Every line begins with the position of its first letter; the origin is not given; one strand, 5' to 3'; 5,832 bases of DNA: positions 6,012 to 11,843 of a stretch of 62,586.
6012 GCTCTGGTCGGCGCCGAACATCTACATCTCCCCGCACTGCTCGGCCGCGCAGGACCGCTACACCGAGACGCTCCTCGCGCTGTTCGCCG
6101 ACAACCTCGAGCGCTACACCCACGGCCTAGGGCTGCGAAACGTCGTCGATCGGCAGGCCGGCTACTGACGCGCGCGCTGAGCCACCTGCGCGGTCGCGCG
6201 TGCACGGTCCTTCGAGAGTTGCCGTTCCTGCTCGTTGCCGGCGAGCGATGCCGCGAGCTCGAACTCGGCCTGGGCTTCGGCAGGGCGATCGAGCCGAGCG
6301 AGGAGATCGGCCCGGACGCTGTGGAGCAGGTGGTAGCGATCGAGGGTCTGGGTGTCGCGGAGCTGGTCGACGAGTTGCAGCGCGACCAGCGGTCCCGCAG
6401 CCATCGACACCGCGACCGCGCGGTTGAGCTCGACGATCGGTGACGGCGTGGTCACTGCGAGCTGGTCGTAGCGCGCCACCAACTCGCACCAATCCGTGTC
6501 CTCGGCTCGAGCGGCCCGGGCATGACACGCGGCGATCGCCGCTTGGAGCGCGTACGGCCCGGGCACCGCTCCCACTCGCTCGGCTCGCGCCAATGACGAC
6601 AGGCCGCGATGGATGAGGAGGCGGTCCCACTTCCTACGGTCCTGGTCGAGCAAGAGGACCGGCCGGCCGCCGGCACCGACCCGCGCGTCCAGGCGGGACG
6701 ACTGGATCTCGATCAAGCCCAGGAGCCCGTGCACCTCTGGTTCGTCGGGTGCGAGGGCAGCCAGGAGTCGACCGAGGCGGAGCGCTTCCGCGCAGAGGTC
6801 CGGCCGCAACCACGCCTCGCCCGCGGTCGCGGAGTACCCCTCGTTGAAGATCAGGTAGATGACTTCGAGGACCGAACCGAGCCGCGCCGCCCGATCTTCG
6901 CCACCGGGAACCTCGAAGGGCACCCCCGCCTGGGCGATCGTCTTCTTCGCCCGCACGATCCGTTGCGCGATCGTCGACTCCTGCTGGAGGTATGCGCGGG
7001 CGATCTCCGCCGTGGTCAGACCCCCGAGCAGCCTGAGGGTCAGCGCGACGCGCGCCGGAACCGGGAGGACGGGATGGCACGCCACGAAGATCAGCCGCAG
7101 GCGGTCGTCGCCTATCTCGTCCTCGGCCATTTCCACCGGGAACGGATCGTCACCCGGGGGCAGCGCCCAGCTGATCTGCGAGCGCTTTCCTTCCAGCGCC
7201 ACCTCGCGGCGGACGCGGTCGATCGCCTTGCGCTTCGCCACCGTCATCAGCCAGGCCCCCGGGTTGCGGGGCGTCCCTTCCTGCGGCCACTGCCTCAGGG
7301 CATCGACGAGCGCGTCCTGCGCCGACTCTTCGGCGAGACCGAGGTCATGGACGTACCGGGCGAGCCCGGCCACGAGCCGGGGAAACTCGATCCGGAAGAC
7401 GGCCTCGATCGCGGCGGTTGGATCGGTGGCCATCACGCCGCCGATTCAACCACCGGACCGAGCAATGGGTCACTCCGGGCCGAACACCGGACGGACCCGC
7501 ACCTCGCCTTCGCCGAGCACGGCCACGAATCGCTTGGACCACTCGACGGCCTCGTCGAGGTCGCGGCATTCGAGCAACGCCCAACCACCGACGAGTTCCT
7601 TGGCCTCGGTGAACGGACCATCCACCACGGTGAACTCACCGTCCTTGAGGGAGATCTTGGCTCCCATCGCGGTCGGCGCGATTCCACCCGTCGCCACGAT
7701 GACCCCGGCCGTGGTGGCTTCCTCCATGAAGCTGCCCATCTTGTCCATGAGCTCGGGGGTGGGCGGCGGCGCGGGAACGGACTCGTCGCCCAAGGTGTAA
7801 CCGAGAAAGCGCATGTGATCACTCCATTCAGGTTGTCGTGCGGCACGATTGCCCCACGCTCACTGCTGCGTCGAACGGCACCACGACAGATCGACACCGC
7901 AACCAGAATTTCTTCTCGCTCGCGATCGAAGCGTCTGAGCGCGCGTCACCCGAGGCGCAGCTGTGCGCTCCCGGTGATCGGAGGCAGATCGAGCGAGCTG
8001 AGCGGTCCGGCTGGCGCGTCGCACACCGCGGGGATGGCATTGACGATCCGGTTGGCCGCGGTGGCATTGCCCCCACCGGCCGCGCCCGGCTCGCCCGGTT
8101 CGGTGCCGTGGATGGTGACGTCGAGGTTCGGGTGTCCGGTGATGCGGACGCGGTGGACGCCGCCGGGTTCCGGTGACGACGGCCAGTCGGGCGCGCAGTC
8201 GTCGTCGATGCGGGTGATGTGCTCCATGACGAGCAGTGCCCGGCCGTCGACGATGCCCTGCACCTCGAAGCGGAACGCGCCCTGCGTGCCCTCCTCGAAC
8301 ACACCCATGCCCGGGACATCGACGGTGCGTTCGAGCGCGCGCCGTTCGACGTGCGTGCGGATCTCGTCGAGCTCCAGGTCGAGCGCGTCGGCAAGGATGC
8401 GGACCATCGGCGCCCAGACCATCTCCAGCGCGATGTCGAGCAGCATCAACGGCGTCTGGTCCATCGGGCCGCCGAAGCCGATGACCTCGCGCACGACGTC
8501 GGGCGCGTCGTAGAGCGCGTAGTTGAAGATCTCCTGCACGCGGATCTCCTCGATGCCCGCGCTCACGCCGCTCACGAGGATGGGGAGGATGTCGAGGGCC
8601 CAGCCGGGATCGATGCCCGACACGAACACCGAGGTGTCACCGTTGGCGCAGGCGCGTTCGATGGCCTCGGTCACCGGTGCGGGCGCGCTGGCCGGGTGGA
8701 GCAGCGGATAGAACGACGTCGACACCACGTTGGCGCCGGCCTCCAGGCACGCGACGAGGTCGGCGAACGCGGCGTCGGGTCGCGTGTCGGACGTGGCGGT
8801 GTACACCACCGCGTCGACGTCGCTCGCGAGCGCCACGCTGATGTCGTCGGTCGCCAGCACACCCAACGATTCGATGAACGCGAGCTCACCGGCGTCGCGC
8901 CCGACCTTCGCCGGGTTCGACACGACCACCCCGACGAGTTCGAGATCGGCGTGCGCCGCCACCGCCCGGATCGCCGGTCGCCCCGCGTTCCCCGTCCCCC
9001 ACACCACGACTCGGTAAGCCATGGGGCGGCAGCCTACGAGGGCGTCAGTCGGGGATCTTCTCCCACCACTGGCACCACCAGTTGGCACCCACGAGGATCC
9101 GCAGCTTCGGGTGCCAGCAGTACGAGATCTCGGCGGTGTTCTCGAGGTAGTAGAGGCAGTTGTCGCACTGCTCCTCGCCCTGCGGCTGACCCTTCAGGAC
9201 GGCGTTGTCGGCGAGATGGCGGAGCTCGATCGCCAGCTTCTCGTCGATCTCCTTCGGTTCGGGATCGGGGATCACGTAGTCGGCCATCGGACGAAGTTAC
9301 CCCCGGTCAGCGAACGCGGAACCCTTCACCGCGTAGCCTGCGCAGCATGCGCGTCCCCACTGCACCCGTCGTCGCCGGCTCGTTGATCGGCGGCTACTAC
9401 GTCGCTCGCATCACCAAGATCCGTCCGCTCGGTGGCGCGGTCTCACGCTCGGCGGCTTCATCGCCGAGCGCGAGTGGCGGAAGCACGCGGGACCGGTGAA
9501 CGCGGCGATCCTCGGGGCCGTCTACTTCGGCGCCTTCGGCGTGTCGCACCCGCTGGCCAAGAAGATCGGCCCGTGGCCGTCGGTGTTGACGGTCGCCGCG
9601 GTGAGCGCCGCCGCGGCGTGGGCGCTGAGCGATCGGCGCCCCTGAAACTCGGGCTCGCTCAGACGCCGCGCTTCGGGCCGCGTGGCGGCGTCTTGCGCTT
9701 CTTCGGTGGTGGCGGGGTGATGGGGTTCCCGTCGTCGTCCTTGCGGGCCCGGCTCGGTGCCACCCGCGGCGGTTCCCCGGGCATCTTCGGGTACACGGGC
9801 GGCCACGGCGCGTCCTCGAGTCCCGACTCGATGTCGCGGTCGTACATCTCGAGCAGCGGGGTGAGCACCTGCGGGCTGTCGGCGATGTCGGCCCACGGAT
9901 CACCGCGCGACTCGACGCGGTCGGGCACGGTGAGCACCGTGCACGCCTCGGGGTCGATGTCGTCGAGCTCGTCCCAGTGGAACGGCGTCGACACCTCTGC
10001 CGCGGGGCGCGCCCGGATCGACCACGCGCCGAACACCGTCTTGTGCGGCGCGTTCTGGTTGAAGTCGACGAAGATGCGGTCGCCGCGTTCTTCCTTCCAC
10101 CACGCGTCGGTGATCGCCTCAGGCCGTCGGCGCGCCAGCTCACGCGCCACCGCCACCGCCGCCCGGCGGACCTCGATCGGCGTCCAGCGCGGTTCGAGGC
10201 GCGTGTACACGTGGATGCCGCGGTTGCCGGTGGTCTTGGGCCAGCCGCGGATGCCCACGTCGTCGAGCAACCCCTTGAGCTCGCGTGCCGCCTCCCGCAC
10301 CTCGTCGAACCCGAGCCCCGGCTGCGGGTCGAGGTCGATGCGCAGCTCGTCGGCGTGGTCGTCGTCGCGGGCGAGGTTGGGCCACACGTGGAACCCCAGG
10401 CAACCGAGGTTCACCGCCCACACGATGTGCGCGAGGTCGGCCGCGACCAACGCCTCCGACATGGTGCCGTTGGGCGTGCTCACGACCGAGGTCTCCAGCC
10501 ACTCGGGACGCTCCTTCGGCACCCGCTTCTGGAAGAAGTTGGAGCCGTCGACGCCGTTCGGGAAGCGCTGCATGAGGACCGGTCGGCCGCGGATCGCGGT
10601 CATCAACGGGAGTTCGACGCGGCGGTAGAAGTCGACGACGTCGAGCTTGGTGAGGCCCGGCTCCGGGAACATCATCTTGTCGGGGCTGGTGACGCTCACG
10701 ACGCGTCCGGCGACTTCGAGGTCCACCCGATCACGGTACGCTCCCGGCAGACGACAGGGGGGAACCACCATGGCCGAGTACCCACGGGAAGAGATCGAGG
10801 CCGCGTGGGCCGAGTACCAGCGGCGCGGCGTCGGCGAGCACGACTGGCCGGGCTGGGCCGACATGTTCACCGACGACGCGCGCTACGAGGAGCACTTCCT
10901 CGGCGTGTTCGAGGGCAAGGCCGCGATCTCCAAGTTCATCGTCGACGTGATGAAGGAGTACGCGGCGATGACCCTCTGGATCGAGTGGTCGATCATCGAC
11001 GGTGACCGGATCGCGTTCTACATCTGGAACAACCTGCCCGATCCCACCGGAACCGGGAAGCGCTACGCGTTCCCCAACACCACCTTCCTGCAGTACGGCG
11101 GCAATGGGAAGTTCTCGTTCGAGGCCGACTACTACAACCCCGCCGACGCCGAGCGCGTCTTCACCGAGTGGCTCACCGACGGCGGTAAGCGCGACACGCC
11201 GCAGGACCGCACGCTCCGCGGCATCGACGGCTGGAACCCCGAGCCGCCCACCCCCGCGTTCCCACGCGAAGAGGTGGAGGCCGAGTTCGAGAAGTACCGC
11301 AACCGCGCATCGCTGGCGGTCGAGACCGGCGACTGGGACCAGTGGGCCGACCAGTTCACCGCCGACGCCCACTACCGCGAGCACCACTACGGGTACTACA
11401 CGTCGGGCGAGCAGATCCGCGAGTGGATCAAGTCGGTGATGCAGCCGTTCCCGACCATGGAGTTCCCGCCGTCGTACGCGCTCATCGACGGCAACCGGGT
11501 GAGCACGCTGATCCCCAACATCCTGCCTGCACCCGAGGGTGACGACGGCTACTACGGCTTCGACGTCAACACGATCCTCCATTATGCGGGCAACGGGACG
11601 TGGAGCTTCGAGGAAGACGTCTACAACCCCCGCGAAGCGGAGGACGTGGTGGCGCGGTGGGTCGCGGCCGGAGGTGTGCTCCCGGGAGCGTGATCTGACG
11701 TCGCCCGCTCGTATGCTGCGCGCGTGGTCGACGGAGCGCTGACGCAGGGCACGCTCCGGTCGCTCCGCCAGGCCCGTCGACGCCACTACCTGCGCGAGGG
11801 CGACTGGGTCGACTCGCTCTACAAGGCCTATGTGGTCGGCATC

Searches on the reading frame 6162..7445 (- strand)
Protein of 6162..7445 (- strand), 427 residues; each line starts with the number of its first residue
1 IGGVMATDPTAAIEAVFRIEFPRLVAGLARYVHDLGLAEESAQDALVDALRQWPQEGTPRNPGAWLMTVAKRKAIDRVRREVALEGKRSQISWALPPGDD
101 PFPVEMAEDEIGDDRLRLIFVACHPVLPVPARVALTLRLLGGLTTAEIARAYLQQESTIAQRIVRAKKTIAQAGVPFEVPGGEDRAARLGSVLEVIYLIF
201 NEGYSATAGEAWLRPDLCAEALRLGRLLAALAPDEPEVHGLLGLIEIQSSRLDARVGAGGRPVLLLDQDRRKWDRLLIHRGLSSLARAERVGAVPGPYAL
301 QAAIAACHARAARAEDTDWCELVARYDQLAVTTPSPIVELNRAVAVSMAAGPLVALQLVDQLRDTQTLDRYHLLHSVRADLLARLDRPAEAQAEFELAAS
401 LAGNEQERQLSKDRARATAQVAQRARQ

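Call 64: search_protein_families(library=pfam, proteins=[window:6162-7445:-], max_evalue=0.00001)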
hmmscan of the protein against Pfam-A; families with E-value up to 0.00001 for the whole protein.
window:6162-7445:- (427 aa): 3 families
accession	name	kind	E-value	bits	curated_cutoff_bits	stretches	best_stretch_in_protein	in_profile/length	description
PF20239.3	DUF6596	-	2.1e-36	124.7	27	1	188-288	1-101/102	Family of unknown function (DUF6596)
PF04542.20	Sigma70_r2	-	3.7e-10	39.9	24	1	22-81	7-68/71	Sigma-70 region 2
PF08281.18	Sigma70_r4_2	-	4.1e-07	30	25.7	1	119-169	3-53/54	Sigma-70, region 4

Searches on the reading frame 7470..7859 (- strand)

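Call 64: search_protein_families(library=pfam, proteins=[window:7470-7859:-], max_evalue=0.00001)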
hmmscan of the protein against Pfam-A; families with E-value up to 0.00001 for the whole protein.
window:7470-7859:- (129 aa): 1 family
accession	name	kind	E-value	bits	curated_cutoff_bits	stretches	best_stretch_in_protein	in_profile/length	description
PF03795.20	YCII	-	3.6e-12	47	24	1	32-125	15-91/95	YCII-related domain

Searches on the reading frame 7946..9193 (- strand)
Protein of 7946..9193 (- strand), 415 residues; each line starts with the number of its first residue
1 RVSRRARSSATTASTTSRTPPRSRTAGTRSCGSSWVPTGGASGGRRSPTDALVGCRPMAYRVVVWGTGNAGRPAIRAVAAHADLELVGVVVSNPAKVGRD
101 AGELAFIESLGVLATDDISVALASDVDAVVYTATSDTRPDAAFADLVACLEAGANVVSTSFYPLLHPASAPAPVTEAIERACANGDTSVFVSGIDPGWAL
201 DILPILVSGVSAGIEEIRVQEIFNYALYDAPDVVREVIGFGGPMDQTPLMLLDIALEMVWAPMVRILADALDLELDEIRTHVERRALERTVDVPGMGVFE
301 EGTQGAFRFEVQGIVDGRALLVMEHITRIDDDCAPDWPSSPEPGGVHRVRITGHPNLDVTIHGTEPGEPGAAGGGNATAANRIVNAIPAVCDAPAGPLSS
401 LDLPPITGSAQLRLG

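Call 64: search_protein_families(library=pfam, proteins=[window:7946-9193:-], max_evalue=0.00001)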
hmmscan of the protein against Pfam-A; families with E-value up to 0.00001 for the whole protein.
window:7946-9193:- (415 aa): 2 families
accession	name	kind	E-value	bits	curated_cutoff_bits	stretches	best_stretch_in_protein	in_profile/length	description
PF01113.26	DapB_N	-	3.1e-09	37.4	25.6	1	61-158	2-96/124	Dihydrodipicolinate reductase, N-terminus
PF19328.4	DAP_DH_C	-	2.5e-08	34.2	23.3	1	199-405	2-192/206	2,4-diaminopentanoate dehydrogenase C-terminal domain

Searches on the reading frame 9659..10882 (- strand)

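Call 64: search_protein_families(library=pfam, proteins=[window:9659-10882:-], max_evalue=0.00001)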
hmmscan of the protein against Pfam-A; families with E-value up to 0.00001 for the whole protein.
window:9659-10882:- (407 aa): 2 families
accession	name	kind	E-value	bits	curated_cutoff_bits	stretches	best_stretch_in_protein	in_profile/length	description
PF21686.3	LigD_Prim-Pol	-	9.5e-88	294.5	27.4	1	78-330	1-254/254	LigD, primase-polymerase domain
PF01896.25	DNA_primase_S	-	9.3e-09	36.3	26.8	1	182-303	1-163/163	DNA primase small subunit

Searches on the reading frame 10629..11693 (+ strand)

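Call 64: search_protein_families(library=pfam, proteins=[window:10629-11693:+], max_evalue=0.00001)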
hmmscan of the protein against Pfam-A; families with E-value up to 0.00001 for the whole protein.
window:10629-11693:+ (354 aa): 2 families
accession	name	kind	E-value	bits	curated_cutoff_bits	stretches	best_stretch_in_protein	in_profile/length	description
PF12680.13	SnoaL_2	-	3.4e-21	76.2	27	2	67-155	7-93/102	SnoaL-like domain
PF13577.12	SnoaL_4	-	2e-10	41.2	24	0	225-278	14-68/126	SnoaL-like domain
